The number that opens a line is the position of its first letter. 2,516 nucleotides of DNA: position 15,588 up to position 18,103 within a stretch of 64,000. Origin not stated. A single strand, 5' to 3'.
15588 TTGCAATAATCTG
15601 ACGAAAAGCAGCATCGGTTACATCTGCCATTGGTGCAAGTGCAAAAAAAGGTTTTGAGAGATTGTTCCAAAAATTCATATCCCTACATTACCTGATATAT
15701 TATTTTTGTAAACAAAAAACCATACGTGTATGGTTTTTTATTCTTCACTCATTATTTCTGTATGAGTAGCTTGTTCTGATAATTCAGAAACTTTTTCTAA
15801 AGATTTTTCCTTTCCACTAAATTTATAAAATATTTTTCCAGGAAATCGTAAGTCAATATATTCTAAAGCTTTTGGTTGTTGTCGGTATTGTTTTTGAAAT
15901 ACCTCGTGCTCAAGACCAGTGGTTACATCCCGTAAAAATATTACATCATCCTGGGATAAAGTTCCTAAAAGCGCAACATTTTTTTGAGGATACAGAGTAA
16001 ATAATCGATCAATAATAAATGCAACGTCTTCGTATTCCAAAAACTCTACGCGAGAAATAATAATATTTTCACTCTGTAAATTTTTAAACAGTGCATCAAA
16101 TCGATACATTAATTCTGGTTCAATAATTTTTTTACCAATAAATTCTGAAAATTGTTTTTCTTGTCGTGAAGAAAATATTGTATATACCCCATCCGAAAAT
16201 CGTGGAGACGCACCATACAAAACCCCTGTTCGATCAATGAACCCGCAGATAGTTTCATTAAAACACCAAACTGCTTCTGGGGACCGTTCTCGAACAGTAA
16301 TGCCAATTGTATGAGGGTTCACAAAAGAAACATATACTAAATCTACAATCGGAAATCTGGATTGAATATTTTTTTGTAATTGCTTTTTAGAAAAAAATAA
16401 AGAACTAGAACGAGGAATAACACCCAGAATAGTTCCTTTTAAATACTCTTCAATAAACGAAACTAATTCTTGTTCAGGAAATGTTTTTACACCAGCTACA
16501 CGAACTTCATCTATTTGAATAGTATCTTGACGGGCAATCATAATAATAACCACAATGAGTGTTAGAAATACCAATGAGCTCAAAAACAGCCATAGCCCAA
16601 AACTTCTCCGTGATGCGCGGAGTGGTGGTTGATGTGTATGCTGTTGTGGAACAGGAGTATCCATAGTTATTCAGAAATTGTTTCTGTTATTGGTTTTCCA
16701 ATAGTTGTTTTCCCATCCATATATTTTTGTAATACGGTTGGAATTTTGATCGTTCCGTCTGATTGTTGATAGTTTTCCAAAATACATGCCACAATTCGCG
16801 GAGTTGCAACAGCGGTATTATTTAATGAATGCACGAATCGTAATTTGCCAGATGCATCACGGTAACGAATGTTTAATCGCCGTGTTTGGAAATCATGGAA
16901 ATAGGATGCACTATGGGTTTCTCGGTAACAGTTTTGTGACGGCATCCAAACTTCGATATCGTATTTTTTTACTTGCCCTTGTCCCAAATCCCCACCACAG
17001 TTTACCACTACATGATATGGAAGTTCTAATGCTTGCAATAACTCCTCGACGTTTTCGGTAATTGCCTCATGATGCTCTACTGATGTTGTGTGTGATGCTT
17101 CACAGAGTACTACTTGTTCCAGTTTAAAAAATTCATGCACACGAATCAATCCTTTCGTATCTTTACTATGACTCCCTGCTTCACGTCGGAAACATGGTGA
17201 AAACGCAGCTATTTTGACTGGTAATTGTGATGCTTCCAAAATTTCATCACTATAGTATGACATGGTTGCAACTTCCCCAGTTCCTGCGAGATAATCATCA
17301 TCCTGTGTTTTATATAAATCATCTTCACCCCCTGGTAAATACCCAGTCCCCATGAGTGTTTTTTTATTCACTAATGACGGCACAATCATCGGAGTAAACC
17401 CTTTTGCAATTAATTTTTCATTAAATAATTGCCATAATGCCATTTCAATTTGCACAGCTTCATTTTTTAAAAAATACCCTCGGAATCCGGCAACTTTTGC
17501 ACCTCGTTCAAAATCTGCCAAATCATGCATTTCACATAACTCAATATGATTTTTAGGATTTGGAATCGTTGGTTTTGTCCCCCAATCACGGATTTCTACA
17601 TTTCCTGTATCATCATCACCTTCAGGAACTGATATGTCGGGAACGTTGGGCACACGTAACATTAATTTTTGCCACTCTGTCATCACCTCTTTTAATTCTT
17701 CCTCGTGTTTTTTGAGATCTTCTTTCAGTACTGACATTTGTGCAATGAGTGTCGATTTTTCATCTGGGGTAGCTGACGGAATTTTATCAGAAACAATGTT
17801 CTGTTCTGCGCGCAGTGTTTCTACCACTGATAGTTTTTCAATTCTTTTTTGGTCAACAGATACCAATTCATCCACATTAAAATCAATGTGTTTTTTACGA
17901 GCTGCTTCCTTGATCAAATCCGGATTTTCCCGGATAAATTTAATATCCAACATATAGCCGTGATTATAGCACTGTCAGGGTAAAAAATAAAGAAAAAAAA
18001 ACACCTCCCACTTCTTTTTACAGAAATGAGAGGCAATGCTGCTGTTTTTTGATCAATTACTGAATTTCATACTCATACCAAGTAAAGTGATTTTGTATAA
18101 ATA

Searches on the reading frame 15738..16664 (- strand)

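Call 51: search_protein_families(library=pfam, proteins=[window:15738-16664:-], max_evalue=0.00001)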
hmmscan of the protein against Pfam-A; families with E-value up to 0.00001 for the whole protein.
window:15738-16664:- (308 aa): 1 family
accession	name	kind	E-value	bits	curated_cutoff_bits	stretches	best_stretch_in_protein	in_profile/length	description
PF08478.15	POTRA_1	-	4.3e-06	27.4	23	0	79-127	22-69/69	POTRA domain, FtsQ-type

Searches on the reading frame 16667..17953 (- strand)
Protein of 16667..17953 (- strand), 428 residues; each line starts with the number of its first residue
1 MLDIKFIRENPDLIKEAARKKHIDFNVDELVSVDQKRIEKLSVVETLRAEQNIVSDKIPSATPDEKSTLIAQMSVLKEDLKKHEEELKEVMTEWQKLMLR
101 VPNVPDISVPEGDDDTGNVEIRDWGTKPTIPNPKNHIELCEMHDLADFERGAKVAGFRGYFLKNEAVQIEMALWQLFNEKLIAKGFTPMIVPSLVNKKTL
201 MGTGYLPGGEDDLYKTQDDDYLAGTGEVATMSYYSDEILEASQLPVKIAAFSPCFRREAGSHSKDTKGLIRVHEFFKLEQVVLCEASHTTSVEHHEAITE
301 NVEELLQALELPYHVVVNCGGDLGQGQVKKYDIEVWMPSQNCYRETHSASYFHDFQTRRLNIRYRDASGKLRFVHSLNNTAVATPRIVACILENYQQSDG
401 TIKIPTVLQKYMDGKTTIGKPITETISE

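Call 26: search_protein_families(library=pfam, proteins=[window:16667-17953:-], max_evalue=0.00001)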
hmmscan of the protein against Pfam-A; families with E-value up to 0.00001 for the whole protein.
window:16667-17953:- (428 aa): 2 families
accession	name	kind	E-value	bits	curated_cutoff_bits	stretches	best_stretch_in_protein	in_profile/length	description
PF00587.30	tRNA-synt_2b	-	2.4e-35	122.6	29.3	1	217-395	4-179/179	tRNA synthetase class II core domain (G, H, P, S and T)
PF02403.27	Seryl_tRNA_N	-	5.8e-25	88.1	28.2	1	1-105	1-108/108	Seryl-tRNA synthetase N-terminal domain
